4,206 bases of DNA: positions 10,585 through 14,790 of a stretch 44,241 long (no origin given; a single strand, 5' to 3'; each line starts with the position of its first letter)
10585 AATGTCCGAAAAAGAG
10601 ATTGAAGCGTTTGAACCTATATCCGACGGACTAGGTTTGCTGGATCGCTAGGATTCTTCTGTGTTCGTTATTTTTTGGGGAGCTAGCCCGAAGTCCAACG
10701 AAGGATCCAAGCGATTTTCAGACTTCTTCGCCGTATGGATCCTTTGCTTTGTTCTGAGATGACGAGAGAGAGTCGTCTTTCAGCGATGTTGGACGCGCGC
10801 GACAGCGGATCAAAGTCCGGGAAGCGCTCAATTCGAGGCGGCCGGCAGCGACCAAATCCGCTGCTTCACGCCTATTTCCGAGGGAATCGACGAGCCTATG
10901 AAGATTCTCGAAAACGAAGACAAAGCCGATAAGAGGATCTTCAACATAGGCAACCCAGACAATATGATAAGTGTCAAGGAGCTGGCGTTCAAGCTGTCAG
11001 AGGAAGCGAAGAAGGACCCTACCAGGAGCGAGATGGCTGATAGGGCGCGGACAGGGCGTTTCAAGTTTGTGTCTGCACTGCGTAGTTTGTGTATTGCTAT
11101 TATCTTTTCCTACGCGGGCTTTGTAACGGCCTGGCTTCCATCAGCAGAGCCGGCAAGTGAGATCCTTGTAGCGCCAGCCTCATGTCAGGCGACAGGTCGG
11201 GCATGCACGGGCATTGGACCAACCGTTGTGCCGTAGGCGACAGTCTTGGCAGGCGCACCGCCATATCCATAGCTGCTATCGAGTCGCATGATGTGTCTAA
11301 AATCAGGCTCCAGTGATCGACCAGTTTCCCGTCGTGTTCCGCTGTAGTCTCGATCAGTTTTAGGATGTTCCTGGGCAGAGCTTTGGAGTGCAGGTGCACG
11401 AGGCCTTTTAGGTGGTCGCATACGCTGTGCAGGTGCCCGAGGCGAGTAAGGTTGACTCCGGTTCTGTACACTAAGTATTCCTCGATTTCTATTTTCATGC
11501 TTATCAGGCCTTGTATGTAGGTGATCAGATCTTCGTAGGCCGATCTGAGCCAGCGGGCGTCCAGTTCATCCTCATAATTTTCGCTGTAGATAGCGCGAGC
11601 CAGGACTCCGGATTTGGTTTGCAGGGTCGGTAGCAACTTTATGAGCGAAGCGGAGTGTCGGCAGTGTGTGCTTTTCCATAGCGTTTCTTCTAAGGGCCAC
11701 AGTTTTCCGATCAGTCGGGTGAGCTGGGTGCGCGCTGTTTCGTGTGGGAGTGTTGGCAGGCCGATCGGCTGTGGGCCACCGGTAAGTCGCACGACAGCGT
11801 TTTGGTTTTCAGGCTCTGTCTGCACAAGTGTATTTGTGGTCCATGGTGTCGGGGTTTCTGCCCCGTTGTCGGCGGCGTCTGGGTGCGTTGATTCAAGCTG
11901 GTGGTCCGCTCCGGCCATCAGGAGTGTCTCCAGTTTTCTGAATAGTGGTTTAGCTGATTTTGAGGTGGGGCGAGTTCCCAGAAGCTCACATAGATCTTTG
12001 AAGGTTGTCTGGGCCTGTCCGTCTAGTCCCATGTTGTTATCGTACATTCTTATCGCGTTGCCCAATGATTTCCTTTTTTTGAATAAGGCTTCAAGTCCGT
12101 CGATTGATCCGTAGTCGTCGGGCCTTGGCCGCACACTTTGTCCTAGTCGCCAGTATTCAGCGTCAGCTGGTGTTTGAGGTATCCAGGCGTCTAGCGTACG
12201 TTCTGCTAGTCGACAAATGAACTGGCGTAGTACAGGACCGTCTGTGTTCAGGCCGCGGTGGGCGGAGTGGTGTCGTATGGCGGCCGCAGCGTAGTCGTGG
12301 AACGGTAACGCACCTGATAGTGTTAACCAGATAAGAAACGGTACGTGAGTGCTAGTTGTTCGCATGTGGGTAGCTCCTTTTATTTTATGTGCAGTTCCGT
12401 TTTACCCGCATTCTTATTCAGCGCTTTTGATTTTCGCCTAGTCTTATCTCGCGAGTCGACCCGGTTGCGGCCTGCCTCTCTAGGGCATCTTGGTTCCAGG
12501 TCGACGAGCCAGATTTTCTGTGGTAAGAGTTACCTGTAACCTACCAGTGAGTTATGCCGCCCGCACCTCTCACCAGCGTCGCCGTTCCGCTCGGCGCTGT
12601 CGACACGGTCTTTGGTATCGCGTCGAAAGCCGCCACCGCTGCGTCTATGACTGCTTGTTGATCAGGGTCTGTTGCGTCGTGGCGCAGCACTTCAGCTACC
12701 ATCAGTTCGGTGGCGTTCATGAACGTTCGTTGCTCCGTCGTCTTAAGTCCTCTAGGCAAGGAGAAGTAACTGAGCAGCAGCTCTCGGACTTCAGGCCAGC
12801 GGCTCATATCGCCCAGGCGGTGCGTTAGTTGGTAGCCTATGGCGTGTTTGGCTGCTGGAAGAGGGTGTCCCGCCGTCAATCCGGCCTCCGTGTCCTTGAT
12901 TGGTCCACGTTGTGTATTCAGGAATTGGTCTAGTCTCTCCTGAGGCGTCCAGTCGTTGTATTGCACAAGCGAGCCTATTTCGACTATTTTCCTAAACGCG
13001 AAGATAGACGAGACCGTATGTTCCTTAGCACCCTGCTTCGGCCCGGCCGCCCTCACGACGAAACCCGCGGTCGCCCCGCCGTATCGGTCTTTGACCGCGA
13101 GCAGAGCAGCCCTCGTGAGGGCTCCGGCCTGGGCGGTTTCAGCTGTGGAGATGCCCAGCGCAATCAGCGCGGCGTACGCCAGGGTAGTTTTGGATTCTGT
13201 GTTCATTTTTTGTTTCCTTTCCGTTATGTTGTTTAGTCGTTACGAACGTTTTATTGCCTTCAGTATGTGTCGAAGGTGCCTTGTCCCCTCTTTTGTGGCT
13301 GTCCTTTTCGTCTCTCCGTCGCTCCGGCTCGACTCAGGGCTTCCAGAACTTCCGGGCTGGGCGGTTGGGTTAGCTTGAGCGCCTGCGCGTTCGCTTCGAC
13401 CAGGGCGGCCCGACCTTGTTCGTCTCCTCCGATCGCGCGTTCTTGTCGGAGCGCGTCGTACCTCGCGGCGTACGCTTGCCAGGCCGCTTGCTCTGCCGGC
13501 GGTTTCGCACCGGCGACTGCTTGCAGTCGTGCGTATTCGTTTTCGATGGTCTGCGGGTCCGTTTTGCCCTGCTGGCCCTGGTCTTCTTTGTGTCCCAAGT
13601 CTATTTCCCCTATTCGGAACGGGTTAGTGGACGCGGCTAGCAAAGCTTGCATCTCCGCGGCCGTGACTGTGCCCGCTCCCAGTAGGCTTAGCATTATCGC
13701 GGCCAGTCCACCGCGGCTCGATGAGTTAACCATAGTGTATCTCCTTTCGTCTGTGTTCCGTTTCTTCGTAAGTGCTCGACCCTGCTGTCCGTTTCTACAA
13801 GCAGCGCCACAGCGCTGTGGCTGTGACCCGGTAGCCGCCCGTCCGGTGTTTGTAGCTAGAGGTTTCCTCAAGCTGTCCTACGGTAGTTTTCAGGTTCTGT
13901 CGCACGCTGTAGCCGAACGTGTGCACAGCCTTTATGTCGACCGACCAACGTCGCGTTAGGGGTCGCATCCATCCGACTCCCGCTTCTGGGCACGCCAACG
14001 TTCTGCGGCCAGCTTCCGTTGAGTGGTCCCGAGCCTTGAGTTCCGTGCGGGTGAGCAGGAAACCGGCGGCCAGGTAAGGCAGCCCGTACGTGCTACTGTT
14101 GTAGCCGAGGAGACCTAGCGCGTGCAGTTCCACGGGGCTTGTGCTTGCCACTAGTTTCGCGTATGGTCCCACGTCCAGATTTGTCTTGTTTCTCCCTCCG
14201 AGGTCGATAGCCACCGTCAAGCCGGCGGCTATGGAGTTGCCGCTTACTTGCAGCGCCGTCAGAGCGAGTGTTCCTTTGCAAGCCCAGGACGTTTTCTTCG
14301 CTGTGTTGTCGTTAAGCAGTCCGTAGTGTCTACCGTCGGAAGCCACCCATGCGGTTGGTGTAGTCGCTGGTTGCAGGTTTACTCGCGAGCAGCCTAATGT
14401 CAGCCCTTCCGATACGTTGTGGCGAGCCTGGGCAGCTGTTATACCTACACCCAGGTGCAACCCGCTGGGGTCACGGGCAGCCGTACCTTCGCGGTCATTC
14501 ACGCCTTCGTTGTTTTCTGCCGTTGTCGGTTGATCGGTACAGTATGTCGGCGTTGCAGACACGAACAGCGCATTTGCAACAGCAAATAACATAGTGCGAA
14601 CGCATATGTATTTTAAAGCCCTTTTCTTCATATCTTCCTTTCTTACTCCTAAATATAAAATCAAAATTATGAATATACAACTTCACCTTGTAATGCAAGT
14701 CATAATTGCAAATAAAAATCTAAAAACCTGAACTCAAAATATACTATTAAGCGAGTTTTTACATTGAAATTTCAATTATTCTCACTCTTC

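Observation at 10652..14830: Compositionally foreign ~4 kb island with a four-gene operon of exported orphan proteins (beta-barrel OMP plus three signal-peptide proteins)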

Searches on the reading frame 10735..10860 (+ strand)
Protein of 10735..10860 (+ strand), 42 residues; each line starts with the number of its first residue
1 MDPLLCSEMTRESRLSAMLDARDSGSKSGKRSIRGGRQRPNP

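Call 99: search_solved_structures(query=window:10735-10860:+, max_evalue=10, show_alignments=1)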
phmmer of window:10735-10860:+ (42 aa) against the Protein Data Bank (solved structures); distinct sequences matched with E-value up to 10: 0.

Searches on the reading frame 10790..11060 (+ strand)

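Call 26: search_protein_families(library=pfam, proteins=[window:10790-11060:+], max_evalue=0.01)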
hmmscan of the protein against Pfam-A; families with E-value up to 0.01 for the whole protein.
window:10790-11060:+ (90 aa): 0 families
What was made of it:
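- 10844..11047 (+): Fragment of an ArnA/PbgP3-type UDP-glucuronate decarboxylase gene (pseudogene remnant). Its composition is host-like up to about 10950. It lacks about 237 N-terminal and about 66 C-terminal codons and ends at the left junction. No Pfam hit for the 90-aa piece (call 26).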

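Call 28: search_solved_structures(query=window:10790-11060:+, max_evalue=10, show_alignments=2)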
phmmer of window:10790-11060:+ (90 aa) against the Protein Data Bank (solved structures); distinct sequences matched with E-value up to 10: 22.
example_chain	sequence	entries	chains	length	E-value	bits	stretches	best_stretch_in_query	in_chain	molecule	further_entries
3slg_A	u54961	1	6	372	5.9e-10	42.7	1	19-86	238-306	PbgP3 protein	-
8gjh_A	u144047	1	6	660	1.1e-09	41.8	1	19-80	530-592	Bifunctional polymyxin resistance protein ArnA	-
2bll_A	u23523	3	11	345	2e-08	37.8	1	18-81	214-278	PROTEIN YFBG | UDP-4-amino-4-deoxy-L-arabinose formyltransferase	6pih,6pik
9v5h_G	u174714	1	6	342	2e-08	37.8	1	18-81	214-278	Bifunctional polymyxin resistance protein ArnA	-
8ftn_A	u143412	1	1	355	2.1e-08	37.7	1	18-81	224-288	Bifunctional UDP-4-amino-4-deoxy-L-arabinose formyltransferase/UDP-glucuronic acid oxidase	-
1z74_A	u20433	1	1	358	2.2e-08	37.7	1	18-80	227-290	protein ArnA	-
1z75_A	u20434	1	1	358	2.2e-08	37.7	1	18-80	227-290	protein ArnA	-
1z7b_A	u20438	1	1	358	2.2e-08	37.7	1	18-80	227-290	protein ArnA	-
1u9j_A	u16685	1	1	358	2.2e-08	37.7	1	18-80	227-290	Hypothetical protein yfbG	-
1z73_A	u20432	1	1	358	2.2e-08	37.7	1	18-80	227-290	protein ArnA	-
1z7e_A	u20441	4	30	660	4.7e-08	36.6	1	18-80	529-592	protein ArnA | Bifunctional polymyxin resistance protein ArnA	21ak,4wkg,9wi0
6h0p_A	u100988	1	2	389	1.7e-06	31.6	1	19-72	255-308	UDP-D-apiose/UDP-D-xylose synthase 1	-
6h0n_A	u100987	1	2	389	1.7e-06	31.6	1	19-72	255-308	UDP-D-apiose/UDP-D-xylose synthase 1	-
8rdi_A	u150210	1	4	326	0.015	19.1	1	20-77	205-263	SDR family NAD(P)-dependent oxidoreductase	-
8rdg_A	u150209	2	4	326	0.015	19.1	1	20-77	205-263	SDR family NAD(P)-dependent oxidoreductase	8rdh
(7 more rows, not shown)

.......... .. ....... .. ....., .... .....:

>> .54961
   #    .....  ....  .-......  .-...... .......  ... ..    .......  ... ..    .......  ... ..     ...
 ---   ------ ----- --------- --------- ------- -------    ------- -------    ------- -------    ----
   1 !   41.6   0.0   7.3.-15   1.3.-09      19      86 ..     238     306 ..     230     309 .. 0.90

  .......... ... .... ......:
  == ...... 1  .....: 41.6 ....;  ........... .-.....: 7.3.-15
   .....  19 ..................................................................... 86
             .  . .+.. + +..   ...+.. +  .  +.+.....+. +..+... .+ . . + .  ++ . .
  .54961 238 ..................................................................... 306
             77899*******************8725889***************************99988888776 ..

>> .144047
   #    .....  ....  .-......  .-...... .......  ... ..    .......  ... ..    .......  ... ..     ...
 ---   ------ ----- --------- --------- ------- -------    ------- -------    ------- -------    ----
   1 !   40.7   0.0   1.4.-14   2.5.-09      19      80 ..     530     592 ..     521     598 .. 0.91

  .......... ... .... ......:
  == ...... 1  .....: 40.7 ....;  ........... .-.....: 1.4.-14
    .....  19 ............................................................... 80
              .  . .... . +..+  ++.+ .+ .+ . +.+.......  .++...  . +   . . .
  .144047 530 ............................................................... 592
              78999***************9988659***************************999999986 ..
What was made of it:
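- The adjacent arnA-like gene, which ends at the left junction, has been reduced to about 70 recognisable codons (calls 28, 99).
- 10844..11047 (+): phmmer against PDB: 3slg_A residues 238-306, E=5.9e-10, and ArnA chains at 1e-9 to 5e-8 (call 28).
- Checked: Positions 10844-11047 (+) match residues 238-306 of the ArnA/PbgP3 UDP-glucuronate decarboxylase, E=6e-10 (call 28).
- A truncated gene lies at the left junction (call 28).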

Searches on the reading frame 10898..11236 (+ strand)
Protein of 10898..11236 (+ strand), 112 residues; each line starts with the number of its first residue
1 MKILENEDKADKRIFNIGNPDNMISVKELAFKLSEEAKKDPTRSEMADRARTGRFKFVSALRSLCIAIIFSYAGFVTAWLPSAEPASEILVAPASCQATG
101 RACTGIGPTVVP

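Call 19: search_protein_families(library=phrogs, proteins=[window:10898-11236:+], max_evalue=0.1)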
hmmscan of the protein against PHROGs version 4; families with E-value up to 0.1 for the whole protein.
window:10898-11236:+ (112 aa): 0 families

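Call 94: find_encoding_contigs(protein=window:10898-11236:+, flank=5000)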
Protein window:10898-11236:+ (112 aa): no gene with exactly this product is on record in the collection.

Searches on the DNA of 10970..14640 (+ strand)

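Call 67: search_dna_similar(query=window:10970-14640:+, collection=plasmids, mode=distant, max_evalue=0.001, max_rows=10)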
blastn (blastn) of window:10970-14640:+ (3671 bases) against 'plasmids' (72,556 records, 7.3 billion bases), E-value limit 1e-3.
No match.

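Call 68: search_dna_similar(query=window:10970-14640:+, collection=phages, mode=distant, max_evalue=0.001, max_rows=10)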
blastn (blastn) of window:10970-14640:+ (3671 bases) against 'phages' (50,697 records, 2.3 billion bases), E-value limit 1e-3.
No match.
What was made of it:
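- No DNA match in plasmids or phages (calls 67, 68).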
